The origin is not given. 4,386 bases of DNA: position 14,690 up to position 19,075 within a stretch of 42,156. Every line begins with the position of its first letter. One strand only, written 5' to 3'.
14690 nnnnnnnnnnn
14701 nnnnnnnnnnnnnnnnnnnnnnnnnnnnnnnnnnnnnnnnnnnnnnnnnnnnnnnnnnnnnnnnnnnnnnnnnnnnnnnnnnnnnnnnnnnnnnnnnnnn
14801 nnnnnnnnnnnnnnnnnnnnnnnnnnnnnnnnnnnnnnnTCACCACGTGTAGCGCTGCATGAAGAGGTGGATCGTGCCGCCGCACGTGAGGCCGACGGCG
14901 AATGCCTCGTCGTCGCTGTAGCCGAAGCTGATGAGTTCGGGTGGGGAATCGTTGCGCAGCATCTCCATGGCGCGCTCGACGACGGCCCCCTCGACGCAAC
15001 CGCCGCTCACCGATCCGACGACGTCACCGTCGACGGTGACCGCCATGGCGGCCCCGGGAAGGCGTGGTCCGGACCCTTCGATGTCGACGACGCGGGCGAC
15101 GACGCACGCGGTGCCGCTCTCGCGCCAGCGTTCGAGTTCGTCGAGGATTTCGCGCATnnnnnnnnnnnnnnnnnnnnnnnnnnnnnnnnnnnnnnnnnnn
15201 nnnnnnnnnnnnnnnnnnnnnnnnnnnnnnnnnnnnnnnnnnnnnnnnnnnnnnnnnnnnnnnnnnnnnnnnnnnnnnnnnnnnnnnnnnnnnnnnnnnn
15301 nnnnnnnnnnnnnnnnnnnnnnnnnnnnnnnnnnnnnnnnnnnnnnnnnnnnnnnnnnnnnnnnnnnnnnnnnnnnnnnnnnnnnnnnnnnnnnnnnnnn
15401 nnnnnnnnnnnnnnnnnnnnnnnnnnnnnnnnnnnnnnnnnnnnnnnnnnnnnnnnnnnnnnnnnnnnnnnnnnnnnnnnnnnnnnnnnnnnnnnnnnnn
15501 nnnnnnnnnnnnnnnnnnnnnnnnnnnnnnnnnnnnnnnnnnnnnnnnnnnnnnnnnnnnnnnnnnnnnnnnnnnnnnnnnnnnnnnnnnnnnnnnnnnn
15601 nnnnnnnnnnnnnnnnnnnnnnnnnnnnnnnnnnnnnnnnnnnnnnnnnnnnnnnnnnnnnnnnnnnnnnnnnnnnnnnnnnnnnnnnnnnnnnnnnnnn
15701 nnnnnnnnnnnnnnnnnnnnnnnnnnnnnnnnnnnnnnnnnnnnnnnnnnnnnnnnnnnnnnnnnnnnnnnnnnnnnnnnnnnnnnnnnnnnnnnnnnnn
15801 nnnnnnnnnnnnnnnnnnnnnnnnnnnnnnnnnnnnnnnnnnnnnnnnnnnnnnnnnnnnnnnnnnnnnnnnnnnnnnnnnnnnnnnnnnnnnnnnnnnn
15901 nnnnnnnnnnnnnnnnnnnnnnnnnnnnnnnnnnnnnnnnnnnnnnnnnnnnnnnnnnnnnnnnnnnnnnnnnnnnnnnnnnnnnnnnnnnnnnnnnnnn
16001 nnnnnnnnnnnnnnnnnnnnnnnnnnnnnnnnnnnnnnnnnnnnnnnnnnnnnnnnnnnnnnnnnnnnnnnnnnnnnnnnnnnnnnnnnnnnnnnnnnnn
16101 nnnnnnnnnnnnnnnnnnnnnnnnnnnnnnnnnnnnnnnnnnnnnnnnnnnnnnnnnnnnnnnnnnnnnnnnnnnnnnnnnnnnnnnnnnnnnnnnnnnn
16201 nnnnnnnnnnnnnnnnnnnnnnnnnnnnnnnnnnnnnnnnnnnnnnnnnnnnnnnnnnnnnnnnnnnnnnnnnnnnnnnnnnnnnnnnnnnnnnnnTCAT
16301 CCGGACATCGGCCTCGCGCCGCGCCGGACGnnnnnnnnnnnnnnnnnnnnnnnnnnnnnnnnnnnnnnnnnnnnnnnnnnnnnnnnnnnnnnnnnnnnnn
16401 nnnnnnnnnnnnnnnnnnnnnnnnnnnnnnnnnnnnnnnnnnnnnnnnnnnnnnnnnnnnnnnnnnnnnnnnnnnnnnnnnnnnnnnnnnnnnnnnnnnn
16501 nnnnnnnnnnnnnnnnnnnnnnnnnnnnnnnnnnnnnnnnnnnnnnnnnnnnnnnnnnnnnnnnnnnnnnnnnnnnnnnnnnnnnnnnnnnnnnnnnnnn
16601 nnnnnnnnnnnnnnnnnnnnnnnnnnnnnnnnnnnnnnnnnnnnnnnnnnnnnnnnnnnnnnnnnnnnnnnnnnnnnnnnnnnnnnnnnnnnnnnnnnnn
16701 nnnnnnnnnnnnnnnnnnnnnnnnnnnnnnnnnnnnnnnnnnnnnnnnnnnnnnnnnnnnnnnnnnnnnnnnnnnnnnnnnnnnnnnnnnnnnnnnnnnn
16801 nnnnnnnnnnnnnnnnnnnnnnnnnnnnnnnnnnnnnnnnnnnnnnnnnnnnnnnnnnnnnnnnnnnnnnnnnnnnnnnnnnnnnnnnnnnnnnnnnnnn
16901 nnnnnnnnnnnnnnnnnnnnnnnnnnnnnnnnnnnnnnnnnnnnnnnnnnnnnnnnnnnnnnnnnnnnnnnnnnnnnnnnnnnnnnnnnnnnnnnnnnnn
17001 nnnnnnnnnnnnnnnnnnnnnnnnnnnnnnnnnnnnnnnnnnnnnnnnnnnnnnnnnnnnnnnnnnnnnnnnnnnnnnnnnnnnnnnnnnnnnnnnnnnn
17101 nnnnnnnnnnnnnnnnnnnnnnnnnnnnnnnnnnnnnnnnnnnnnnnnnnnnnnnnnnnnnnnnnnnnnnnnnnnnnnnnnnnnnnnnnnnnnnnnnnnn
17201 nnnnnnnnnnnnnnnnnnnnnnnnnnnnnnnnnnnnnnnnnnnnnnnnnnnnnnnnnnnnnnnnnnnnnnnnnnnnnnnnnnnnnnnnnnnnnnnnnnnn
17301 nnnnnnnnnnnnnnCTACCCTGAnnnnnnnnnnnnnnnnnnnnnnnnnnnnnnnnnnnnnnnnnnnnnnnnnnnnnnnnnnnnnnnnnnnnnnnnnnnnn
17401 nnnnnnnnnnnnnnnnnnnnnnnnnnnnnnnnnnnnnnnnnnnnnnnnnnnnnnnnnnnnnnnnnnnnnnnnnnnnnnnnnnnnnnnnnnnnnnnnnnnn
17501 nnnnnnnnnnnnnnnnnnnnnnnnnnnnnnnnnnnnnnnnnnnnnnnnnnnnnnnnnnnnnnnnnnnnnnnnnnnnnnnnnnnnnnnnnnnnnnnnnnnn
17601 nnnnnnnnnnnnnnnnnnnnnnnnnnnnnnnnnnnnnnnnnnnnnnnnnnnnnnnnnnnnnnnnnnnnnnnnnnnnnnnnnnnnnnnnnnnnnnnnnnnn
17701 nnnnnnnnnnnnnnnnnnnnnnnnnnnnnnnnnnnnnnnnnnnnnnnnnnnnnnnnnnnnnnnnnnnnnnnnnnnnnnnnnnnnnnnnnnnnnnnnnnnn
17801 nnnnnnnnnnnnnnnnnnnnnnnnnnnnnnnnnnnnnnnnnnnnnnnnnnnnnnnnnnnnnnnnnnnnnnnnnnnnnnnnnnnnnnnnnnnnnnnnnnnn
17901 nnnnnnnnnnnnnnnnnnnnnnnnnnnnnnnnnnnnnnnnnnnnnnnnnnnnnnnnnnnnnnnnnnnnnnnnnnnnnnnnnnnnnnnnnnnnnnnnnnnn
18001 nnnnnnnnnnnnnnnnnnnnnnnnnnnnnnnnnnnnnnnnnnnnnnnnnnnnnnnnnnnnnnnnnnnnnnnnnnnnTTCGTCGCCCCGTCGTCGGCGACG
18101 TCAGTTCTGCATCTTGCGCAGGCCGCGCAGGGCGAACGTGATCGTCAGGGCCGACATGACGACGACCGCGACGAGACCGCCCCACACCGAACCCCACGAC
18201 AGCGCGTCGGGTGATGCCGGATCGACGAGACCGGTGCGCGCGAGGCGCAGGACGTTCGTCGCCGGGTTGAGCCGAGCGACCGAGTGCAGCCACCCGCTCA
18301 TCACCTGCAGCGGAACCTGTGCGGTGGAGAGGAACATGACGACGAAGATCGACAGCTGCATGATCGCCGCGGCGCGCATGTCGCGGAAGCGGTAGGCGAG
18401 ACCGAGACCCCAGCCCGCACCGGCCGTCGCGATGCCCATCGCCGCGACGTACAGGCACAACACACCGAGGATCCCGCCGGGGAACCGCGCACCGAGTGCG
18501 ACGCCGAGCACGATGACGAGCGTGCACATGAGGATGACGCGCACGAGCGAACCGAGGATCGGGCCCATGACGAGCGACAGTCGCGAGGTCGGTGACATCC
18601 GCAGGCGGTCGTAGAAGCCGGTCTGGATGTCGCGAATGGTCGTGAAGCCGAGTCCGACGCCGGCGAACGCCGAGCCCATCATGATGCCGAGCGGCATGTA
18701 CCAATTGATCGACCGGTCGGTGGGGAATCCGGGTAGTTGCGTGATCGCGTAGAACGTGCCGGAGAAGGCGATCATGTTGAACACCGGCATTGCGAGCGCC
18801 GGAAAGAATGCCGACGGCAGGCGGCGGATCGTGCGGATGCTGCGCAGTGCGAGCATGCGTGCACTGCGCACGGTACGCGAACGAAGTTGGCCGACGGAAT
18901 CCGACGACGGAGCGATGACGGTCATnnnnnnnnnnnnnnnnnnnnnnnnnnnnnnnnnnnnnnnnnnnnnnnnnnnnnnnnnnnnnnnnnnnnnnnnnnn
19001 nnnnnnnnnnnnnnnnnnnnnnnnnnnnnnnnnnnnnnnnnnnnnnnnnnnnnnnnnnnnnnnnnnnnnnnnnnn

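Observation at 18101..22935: An orphan CoxL-like large subunit is translationally coupled to an ABC-2 (DrrAB-like) exporter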

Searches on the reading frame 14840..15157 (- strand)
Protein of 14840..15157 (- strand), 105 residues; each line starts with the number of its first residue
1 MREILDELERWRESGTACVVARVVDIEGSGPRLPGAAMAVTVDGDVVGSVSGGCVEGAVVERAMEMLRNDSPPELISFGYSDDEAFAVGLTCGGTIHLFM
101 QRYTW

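Call 44: search_protein_families(library=pfam, proteins=[window:14840-15157:-])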
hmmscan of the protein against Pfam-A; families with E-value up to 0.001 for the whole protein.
window:14840-15157:- (105 aa): 1 family
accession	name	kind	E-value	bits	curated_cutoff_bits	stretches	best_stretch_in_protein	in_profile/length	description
PF02625.21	XdhC_CoxI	-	2.1e-24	85.7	24.3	1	11-78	1-67/68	XdhC and CoxI family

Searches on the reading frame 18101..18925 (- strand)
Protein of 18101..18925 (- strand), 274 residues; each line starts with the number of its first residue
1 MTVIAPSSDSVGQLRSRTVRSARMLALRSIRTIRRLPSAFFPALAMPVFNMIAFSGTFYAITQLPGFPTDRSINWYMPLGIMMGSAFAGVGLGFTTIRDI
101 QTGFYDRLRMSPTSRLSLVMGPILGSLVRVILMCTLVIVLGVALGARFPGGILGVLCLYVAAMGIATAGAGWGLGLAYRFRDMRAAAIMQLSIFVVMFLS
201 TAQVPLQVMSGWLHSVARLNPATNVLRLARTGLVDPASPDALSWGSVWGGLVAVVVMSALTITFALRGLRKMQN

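Call 5: search_protein_families(library=pfam, proteins=[window:18101-18925:-])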
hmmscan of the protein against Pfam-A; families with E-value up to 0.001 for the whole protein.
window:18101-18925:- (274 aa): 2 families
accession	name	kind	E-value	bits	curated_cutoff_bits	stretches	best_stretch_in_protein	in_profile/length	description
PF01061.29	ABC2_membrane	-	6.7e-16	58.9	26.9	1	23-231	4-208/211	ABC-2 type transporter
PF12698.13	ABC2_membrane_3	-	3.4e-13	49.8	31.6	1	71-266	159-346/347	ABC-2 family transporter protein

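Call 6: search_protein_families(library=ncbifam, proteins=[window:18101-18925:-])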
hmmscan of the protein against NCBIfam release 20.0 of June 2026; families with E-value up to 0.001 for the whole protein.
window:18101-18925:- (274 aa): 5 families
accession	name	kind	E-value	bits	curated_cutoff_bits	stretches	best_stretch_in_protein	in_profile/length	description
TIGR01247.1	drrB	subfamily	4.4e-14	52.7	223.05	1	30-236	3-208/236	daunorubicin resistance ABC transporter membrane protein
TIGR00025.1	Mtu_efflux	paralog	6.9e-14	52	146.9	1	86-264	52-232/238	ABC transporter efflux protein, DrrB family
TIGR01248.1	drrC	subfamily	5.4e-12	46.1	165.65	1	82-228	2-144/152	daunorubicin resistance protein C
TIGR03861.1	phenyl_ABC_PedC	subfamily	3e-10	40.2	241.35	1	34-257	16-245/253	alcohol ABC transporter, permease protein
NF038293.1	permease_SagH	equivalog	4.5e-08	32.3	450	1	94-221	198-325/370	SagH family ABC transporter permease subunit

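Call 38: search_solved_structures(query=window:18104-18925:-, max_evalue=0.01)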
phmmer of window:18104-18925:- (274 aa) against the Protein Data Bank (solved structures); distinct sequences matched with E-value up to 0.01: 0.
